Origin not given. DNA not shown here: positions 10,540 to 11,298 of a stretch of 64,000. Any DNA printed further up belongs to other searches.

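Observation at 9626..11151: Tandem triplication of a small Nudix hydrolase gene with mosaic divergence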

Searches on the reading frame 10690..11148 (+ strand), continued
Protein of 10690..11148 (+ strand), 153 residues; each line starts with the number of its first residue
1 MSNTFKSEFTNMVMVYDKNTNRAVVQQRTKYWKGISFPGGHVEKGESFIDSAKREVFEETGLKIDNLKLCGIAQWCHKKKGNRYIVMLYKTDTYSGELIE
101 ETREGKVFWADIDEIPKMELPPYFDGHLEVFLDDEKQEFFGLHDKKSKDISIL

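Call 33: find_encoding_contigs(protein=P0045, flank=3000, max_places=10)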
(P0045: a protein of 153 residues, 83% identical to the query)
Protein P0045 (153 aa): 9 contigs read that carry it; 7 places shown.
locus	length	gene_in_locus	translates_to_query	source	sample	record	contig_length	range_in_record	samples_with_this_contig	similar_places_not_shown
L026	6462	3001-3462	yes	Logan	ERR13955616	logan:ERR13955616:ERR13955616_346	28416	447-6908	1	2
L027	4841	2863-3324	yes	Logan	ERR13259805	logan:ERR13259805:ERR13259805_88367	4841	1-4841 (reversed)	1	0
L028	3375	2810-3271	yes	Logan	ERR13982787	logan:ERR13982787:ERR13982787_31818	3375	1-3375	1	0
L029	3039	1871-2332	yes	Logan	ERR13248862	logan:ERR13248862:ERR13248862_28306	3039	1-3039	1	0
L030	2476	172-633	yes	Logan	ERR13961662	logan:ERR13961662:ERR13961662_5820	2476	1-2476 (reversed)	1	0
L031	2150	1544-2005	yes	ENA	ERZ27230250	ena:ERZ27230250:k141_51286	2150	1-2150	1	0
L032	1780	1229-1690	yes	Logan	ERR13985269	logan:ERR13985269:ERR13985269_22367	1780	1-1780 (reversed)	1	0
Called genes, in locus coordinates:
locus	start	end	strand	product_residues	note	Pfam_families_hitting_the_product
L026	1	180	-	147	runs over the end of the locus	PF01451:LMWPc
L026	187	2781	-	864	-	PF02739:5_3_exonuc_N, PF01367:5_3_exonuc, PF22619:DNA_polI_exo1 (weak), PF00476:DNA_pol_A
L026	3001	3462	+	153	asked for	PF00293:NUDIX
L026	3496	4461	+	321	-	PF01207:Dus, PF01180:DHO_dh (faint), PF01680:SOR_SNZ (faint), PF13714:PEP_mutase (faint)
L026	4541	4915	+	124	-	-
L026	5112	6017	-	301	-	PF00126:HTH_1, PF03466:LysR_substrate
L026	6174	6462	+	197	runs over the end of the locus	PF00132:Hexapep, PF14602:Hexapep_2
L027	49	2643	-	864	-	PF02739:5_3_exonuc_N, PF01367:5_3_exonuc, PF22619:DNA_polI_exo1 (weak), PF00476:DNA_pol_A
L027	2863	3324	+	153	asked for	PF00293:NUDIX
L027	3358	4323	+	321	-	PF01207:Dus, PF01180:DHO_dh (faint), PF01680:SOR_SNZ (faint), PF13714:PEP_mutase (faint)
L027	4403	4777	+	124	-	-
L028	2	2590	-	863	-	?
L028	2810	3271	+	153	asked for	PF00293:NUDIX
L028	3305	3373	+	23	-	?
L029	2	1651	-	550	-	?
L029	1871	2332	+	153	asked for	PF00293:NUDIX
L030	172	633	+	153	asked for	PF00293:NUDIX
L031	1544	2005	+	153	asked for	PF00293:NUDIX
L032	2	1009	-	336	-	?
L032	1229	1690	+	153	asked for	PF00293:NUDIX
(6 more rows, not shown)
